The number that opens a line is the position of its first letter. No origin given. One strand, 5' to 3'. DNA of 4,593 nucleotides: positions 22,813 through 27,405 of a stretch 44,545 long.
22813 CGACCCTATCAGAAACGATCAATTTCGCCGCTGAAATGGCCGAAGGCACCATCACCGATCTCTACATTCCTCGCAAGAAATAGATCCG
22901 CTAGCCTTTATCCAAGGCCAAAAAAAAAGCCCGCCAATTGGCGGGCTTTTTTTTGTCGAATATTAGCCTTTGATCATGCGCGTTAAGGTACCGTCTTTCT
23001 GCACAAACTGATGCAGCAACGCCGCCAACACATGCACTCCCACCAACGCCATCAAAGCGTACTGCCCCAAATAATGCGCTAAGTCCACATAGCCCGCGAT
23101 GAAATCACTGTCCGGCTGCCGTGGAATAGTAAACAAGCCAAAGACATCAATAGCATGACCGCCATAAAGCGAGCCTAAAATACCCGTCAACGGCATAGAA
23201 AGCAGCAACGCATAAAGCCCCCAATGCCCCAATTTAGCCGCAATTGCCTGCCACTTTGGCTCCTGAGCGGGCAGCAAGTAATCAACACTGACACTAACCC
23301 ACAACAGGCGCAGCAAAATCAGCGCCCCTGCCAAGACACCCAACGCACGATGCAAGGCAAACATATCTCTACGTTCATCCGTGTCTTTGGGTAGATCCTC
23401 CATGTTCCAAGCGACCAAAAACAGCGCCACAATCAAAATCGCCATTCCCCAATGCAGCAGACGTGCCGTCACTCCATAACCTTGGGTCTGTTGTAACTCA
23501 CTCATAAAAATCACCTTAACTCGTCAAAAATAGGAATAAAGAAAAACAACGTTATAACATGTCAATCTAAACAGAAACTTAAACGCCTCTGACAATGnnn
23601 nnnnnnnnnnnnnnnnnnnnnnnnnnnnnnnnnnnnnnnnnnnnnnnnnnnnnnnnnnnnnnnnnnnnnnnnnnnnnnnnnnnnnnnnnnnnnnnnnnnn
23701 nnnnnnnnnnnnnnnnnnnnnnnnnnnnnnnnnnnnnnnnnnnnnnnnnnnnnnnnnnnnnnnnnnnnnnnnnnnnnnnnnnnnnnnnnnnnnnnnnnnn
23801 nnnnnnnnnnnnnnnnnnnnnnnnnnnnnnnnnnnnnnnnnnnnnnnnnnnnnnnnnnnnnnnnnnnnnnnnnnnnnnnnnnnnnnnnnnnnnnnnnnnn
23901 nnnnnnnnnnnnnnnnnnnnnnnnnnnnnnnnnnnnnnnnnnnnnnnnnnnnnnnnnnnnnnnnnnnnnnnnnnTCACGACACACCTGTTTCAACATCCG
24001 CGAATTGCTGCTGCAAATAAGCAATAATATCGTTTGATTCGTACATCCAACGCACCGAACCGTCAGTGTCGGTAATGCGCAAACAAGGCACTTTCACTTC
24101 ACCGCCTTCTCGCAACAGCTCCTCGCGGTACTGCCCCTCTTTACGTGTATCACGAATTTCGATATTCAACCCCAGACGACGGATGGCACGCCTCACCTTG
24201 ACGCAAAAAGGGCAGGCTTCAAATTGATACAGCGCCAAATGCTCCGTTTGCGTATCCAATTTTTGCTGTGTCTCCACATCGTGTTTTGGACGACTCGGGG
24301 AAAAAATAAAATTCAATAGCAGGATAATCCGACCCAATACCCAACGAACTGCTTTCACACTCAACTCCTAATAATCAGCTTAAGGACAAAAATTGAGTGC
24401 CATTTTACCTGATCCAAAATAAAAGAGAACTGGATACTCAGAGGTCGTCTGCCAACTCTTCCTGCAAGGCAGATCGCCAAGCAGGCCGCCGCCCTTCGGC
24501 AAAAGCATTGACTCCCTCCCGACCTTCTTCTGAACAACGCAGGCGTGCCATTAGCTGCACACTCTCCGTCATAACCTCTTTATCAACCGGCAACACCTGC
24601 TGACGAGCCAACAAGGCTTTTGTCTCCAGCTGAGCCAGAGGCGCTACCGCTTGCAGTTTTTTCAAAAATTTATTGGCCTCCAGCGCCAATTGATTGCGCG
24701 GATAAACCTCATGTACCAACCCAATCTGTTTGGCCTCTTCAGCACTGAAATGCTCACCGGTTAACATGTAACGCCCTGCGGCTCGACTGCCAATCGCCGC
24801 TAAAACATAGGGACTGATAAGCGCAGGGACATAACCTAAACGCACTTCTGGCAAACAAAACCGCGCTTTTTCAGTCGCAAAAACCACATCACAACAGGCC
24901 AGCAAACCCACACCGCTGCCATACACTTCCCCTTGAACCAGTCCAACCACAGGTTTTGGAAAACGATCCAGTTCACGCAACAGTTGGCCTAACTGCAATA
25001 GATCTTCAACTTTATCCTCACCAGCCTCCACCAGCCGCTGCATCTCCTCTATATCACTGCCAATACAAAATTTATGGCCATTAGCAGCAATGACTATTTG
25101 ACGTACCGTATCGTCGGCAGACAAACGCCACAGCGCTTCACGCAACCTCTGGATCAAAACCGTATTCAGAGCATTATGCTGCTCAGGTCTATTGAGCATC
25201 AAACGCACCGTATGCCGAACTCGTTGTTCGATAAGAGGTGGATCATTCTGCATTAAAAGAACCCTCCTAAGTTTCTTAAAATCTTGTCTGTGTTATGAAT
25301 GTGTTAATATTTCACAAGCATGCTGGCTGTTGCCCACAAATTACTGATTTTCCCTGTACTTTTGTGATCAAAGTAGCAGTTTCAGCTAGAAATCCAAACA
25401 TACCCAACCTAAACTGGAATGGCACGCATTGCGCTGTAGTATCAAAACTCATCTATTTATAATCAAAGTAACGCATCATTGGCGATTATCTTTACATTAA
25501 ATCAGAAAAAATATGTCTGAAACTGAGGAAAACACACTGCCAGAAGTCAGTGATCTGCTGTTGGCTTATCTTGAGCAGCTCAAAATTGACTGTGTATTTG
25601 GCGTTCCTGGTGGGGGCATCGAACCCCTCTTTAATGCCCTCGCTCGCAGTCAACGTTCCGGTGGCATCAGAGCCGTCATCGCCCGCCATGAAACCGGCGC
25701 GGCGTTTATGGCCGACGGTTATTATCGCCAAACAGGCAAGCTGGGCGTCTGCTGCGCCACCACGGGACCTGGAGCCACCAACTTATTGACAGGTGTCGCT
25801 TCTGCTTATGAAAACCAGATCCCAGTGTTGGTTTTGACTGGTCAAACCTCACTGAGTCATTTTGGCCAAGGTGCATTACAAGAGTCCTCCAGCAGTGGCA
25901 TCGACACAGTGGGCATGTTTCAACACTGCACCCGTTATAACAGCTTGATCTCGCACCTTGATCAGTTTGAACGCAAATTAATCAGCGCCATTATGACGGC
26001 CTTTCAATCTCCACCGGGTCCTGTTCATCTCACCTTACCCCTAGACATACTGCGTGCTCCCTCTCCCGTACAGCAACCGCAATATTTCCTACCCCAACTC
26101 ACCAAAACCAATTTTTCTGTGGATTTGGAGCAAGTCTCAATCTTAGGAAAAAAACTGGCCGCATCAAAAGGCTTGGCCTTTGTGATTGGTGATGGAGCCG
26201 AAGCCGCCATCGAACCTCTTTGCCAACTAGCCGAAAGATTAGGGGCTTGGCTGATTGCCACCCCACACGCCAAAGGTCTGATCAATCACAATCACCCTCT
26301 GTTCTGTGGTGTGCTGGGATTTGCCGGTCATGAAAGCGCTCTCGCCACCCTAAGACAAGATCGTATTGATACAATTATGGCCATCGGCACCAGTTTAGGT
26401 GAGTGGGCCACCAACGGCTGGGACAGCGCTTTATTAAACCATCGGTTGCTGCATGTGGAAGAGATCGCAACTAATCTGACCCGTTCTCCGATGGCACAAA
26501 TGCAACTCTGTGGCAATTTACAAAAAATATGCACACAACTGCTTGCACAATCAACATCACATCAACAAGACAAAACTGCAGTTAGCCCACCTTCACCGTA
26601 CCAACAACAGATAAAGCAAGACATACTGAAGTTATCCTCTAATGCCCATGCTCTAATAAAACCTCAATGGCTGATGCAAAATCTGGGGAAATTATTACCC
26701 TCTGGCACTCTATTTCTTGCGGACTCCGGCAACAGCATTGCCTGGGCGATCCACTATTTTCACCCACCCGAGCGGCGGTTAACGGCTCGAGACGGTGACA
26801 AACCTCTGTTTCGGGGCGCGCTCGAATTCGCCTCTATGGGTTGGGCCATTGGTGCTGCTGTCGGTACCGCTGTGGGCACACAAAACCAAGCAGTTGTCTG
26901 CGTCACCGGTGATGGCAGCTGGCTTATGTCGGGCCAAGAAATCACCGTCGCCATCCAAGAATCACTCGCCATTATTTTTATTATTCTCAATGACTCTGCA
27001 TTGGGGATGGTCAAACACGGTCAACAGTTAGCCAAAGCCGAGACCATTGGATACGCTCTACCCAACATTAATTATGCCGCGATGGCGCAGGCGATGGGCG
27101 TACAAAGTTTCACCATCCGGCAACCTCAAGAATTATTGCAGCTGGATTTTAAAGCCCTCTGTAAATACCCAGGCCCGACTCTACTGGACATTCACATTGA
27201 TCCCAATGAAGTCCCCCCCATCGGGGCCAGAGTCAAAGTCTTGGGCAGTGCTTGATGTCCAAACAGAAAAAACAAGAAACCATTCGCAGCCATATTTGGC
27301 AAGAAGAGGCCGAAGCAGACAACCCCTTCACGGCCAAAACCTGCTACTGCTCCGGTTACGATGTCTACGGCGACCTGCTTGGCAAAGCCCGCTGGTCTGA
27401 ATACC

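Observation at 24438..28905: Uncharacterised metabolic cluster: ThDP-dependent enzyme translationally coupled to two citrate-synthase-fold proteins, divergent from an enoyl-CoA hydratase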

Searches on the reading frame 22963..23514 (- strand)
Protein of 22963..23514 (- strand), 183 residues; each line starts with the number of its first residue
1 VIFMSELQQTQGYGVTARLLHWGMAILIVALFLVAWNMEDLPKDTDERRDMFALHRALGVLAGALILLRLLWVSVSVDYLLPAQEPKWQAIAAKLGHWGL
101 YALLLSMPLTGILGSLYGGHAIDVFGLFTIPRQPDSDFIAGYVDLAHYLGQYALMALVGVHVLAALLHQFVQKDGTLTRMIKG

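Call 7: search_protein_families(library=pfam, proteins=[window:22963-23514:-], max_evalue=0.01)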
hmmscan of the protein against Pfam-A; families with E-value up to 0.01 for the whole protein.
window:22963-23514:- (183 aa): 3 families
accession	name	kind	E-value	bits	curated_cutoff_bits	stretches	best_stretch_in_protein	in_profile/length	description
PF01292.26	Ni_hydr_CYTB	-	9.1e-31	107.4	30.1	1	13-183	2-179/179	Prokaryotic cytochrome b561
PF03188.21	Cytochrom_B561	-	0.00012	22.8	23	1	16-107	33-123/137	Eukaryotic cytochrome b561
PF18920.5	DUF5671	-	0.009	16.3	28.4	1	12-69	36-96/132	Domain of unknown function (DUF5671)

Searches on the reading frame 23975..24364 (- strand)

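Call 7: search_protein_families(library=pfam, proteins=[window:23975-24364:-], max_evalue=0.01)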
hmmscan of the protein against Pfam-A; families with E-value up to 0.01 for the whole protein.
window:23975-24364:- (129 aa): 3 families
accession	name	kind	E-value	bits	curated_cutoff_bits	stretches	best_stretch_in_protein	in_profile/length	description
PF13417.12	GST_N_3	-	2.4e-15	57.1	22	1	45-122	1-72/75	Glutathione S-transferase, N-terminal domain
PF00462.30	Glutaredoxin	-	3.9e-11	43.4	22.9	1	45-99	3-57/60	Glutaredoxin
PF13409.12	GST_N_2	-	3.7e-10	40.7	25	1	50-119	1-69/70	Glutathione S-transferase, N-terminal domain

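Call 9: search_protein_families(library=ncbifam, proteins=[window:23975-24364:-], max_evalue=1)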
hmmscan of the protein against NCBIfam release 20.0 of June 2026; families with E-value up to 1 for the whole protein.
window:23975-24364:- (129 aa): 17 families
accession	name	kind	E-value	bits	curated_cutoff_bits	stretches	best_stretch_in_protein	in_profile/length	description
NF007702.0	PRK10387.1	equivalog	8.1e-08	32.2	133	1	45-120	3-72/215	glutaredoxin 2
TIGR02196.1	GlrX_YruB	hypoth_equivalog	2.7e-06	27.8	88.55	1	44-99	3-58/74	glutaredoxin-like protein, YruB-family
TIGR02182.1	GRXB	equivalog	3.3e-06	27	186.65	1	45-121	2-72/209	GrxB family glutaredoxin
TIGR02200.1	GlrX_actino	hypoth_equivalog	0.00033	21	89.5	1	43-116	2-74/77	mycoredoxin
NF041212.1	Uxx_star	subfamily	0.00091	19.4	66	1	45-94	3-53/70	Uxx-star family glutaredoxin-like (seleno)protein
TIGR02181.1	GRX_bact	equivalog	0.0014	18.8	90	1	44-99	2-58/80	glutaredoxin 3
NF045501.1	HUGP_GUXX-star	exception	0.002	17.6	325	1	29-101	153-225/236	HUGP/GUXX-star fusion selenoprotein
NF007923.0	PRK10638.1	equivalog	0.0023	18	129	1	43-97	4-58/83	glutaredoxin 3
NF049950.1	IsopEpoxGlthnTfaseIsoI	equivalog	0.022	14.4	300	1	52-123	18-80/238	iIsoprene-epoxide--glutathione S-transferase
NF050814.1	FtsZBindFzlA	equivalog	0.03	14.1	300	1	42-122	4-82/228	FtsZ-binding protein FzlA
NF004427.0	PRK05771.1-1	equivalog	0.031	13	942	1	67-128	30-89/668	V-type ATP synthase subunit I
TIGR01617.1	arsC_related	subfamily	0.05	13.9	75.05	1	43-84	1-42/117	Spx/MgsR family RNA polymerase-binding regulatory protein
TIGR02180.1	GRX_euk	equivalog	0.073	13.3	87.25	1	48-97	6-60/84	glutaredoxin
NF011693.0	PRK15113.1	equivalog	0.091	12.4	150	1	52-124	17-86/214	glutathione transferase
NF047338.1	gluta_UXX_star_3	exception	0.13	12.4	97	1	44-85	2-43/70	UXX-star (seleno)protein family 3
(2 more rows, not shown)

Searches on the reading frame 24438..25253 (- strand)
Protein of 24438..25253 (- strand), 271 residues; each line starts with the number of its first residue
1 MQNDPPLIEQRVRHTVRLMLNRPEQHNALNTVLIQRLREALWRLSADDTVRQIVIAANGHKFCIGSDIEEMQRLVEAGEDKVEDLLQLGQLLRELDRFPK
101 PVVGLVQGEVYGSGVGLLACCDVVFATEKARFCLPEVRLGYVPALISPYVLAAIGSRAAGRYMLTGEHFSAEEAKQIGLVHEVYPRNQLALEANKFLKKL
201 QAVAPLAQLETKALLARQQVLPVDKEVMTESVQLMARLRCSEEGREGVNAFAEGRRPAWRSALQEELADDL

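Call 7: search_protein_families(library=pfam, proteins=[window:24438-25253:-], max_evalue=0.01)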
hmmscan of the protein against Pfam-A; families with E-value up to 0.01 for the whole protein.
window:24438-25253:- (271 aa): 2 families
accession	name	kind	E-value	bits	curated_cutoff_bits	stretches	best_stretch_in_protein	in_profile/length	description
PF00378.25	ECH_1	-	6e-49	167.1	27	1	18-260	9-249/251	Enoyl-CoA hydratase/isomerase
PF16113.10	ECH_2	-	8e-34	118.1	27.2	1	17-189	3-177/335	Enoyl-CoA hydratase/isomerase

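Call 9: search_protein_families(library=ncbifam, proteins=[window:24438-25253:-], max_evalue=1)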
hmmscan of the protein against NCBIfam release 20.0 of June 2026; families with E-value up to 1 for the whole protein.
window:24438-25253:- (271 aa): 73 families (the best 25 are shown)
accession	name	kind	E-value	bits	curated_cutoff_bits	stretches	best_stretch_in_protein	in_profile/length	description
NF005675.0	PRK07468.1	equivalog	1.1e-67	228.5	350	1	11-261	11-261/262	crotonase/enoyl-CoA hydratase family protein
NF004227.0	PRK05674.1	equivalog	3.4e-62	210.5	426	1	12-265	13-267/271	gamma-carboxygeranoyl-CoA hydratase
NF005879.0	PRK07827.1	equivalog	3.9e-57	193.4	283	1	13-260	15-260/261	enoyl-CoA hydratase family protein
NF051848.1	EnCoAHydtEchA19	equivalog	1e-47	162.9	400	1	12-261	7-257/258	enoyl-CoA hydratase EchA19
NF006008.0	PRK08139.1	equivalog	5.6e-46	157.2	313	1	3-261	9-265/266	enoyl-CoA hydratase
NF042430.2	EnCoAhydt_DpgD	equivalog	8.1e-43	146.7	400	1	12-261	4-257/258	enoyl-CoA-hydratase DpgD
NF007239.0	PRK09674.1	equivalog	6.2e-41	140.6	371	1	8-260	7-255/257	2,3-dehydroadipyl-CoA hydratase PaaF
NF004796.0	PRK06144.1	subfamily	1e-40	139.9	272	1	10-260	13-260/262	enoyl-CoA hydratase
NF006007.0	PRK08138.1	subfamily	1.1e-40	139.7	355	1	8-260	11-259/261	enoyl-CoA hydratase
NF004634.0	PRK05980.1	equivalog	1.6e-40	139.1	375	1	13-259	11-260/263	crotonase/enoyl-CoA hydratase family protein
NF046063.1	oxepin_alt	equivalog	3e-39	135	300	1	9-257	4-253/254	oxepin-CoA hydrolase, alternative type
NF005803.0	PRK07658.1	equivalog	4.3e-38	131.2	313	1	17-260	14-255/257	enoyl-CoA hydratase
NF004840.0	PRK06190.1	equivalog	1.4e-37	129.7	253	1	8-235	7-233/260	enoyl-CoA hydratase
NF004475.0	PRK05809.1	subfamily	7e-37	127.3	394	1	14-259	13-257/260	short-chain-enoyl-CoA hydratase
NF004795.0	PRK06143.1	subfamily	1.1e-36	126.6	283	1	9-254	13-256/260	enoyl-CoA hydratase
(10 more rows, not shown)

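Call 22: search_solved_structures(query=window:24438-25253:-, max_evalue=1e-20)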
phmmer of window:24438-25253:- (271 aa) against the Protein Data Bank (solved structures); distinct sequences matched with E-value up to 1e-20: 84 (the best 60 are shown).
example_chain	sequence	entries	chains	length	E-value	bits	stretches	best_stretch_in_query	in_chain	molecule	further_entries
4kpk_A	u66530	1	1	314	2e-53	184.8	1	16-263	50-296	Enoyl-CoA hydratase/isomerase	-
3i47_A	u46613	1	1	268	1.6e-47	165.4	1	18-261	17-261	Enoyl CoA hydratase/isomerase (Crotonase)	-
4zu2_A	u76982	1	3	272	1.7e-37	132.6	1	9-261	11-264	Putative isohexenylglutaconyl-CoA hydratase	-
3oc7_A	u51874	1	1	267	1e-36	130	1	16-261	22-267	Enoyl-CoA hydratase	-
4knp_A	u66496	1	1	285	6.8e-36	127.3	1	16-261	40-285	enoyl-CoA hydratase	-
3myb_A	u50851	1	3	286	2.7e-35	125.4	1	3-261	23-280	Enoyl-CoA hydratase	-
4k3w_A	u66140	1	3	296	6.6e-35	124.1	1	8-261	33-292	Enoyl-CoA hydratase/isomerase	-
4fzw_A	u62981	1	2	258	2.1e-34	122.4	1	6-260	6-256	2,3-dehydroadipyl-CoA hydratase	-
1uiy_A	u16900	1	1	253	2.1e-33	119.2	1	12-257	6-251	Enoyl-CoA Hydratase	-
5zai_A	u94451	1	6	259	8.1e-32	114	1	18-260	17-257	3-hydroxypropionyl-coenzyme A dehydratase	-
9qwv_A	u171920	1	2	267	4e-30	108.4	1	13-262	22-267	Enoyl-CoA hydratase, mitochondrial, putative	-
5ve2_A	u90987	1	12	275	4.2e-29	105.1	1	15-258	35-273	Enoyl-CoA hydratase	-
8zru_A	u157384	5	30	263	8.6e-29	104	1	14-258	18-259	Enoyl-CoA hydratase, mitochondrial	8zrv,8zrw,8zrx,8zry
1ey3_A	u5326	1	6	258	1.8e-28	103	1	18-257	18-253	ENOYL-COA HYDRATASE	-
1mj3_A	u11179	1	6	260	1.8e-28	103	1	18-257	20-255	ENOYL-COA HYDRATASE, MITOCHONDRIAL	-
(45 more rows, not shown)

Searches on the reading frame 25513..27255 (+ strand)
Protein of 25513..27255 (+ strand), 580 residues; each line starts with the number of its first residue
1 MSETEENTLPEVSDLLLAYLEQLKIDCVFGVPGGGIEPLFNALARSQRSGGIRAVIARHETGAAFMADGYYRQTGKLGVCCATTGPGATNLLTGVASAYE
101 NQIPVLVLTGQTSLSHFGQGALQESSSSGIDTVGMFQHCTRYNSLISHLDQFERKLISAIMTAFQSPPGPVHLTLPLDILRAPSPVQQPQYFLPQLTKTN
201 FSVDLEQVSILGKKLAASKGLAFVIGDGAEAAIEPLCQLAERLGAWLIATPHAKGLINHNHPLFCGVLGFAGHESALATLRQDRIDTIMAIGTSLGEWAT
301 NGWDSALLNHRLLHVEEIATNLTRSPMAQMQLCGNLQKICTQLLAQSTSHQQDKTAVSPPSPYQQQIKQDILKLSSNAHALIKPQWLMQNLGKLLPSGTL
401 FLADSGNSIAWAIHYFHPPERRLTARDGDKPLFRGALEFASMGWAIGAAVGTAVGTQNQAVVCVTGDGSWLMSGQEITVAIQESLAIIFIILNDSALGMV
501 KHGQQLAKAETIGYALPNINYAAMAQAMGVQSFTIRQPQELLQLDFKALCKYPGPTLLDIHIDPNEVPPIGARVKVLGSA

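Call 7: search_protein_families(library=pfam, proteins=[window:25513-27255:+], max_evalue=0.01)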
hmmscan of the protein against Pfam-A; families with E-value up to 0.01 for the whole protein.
window:25513-27255:+ (580 aa): 3 families
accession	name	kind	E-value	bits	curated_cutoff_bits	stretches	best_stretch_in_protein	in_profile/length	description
PF02776.23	TPP_enzyme_N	-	5.9e-41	139.4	26.8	1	11-125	2-114/119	Thiamine pyrophosphate enzyme, N-terminal TPP binding domain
PF02775.26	TPP_enzyme_C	-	1.8e-28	99.6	21.9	1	405-560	2-151/151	Thiamine pyrophosphate enzyme, C-terminal TPP binding domain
PF00205.28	TPP_enzyme_M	-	1.4e-20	73.8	30.4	1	214-343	7-137/137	Thiamine pyrophosphate enzyme, central domain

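Call 9: search_protein_families(library=ncbifam, proteins=[window:25513-27255:+], max_evalue=1)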
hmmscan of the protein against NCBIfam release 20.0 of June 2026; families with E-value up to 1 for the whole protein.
window:25513-27255:+ (580 aa): 58 families (the best 25 are shown)
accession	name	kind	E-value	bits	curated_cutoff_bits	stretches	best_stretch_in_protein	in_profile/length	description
TIGR00118.1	acolac_lg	equivalog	4e-86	289.7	538.35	1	14-572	5-545/557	biosynthetic-type acetolactate synthase large subunit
NF006187.0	PRK08322.1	equivalog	5e-83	279.4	509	1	12-564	4-530/548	acetolactate synthase large subunit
NF035927.1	TPP_ScyA_rel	subfamily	4.3e-81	273.2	1000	1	12-577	2-546/551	ScyA-related TPP-binding enzyme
NF006524.0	PRK08978.1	equivalog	3.5e-79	266.5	738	1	14-566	5-528/548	acetolactate synthase 2 catalytic subunit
NF005712.0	PRK07524.1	subfamily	2e-78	264.1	500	1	12-562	5-529/536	5-guanidino-2-oxopentanoate decarboxylase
NF035923.1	TPP_ScyA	equivalog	7.7e-75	252.4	1020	1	7-577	53-602/623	scytonemin biosynthesis protein ScyA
NF004710.0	PRK06048.1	equivalog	8.1e-74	249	976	1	13-566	11-541/561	acetolactate synthase large subunit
NF006052.0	PRK08199.1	subfamily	2.2e-72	244.2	539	1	11-569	9-544/559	thiamine pyrophosphate protein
NF005860.0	PRK07789.1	equivalog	6.7e-72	242.7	881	1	15-511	39-521/615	acetolactate synthase large subunit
NF004919.0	PRK06276.1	equivalog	1.9e-71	241.1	866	1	15-568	6-544/582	acetolactate synthase large subunit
NF005651.0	PRK07418.1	subfamily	5.2e-71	239.6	942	1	13-566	22-563/617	acetolactate synthase large subunit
NF005584.0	PRK07282.1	equivalog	5.4e-71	239.8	970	1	12-566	12-544/566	acetolactate synthase large subunit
NF006319.0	PRK08527.1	equivalog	9.7e-70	235.6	905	1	14-566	8-542/565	acetolactate synthase large subunit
NF006016.1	PRK08155.1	equivalog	1.9e-69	234.6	870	1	14-567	7-542/554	acetolactate synthase large subunit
NF006377.0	PRK08611.1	equivalog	2.4e-69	234.4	742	1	13-568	7-535/576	pyruvate oxidase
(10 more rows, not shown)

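Call 21: search_solved_structures(query=window:25513-27255:+, max_evalue=1e-20)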
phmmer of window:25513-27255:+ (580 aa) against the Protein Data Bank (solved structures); distinct sequences matched with E-value up to 1e-20: 118 (the best 60 are shown).
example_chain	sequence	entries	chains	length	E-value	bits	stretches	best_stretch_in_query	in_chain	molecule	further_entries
8x3x_A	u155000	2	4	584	2.1e-85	290.4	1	14-569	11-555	BbmA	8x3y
8xod_A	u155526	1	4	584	1.7e-84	287.5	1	14-569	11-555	BbmA-G484F complex with CBOA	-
8x3z_A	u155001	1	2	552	2.7e-79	270.3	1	15-579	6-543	CsmA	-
6lpi_A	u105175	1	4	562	2.1e-55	191.4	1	14-569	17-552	Acetolactate synthase isozyme 1 large subunit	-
9zgl_A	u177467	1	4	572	3.9e-48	167.4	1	4-572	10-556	Ancestral acetolactate synthase, catabolic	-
1jsc_A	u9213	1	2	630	5.8e-47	163.6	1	21-568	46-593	ACETOHYDROXY-ACID SYNTHASE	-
6u9d_A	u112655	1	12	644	6.3e-47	163.4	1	21-568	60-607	Acetolactate synthase catalytic subunit, mitochondrial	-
1n0h_A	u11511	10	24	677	7.6e-47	163.2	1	21-568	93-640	Acetolactate synthase | Acetolactate synthase, mitochondrial | Acetolactate synthase catalytic subunit, mitochondrial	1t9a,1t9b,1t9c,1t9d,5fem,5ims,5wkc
7tzz_A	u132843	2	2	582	2.9e-46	161.3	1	13-562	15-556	Acetolactate synthase, chloroplastic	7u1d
7u25_A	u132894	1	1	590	3.4e-46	161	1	13-561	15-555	Acetolactate synthase, chloroplastic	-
6u9h_A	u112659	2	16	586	5.6e-46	160.3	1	13-562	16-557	Acetolactate synthase, chloroplastic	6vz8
8et5_A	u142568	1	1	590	5.7e-46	160.3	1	13-562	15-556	Acetolactate synthase, chloroplastic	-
1ybh_A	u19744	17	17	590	5.7e-46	160.3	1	13-562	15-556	Acetolactate synthase, chloroplast | Acetolactate synthase | Acetolactate synthase, chloroplastic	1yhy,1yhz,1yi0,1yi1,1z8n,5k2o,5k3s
3e9y_A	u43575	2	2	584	7.1e-46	160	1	13-562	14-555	Acetolactate synthase, chloroplastic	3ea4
7stq_A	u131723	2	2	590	8.7e-46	159.7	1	13-561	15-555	Acetolactate synthase, chloroplastic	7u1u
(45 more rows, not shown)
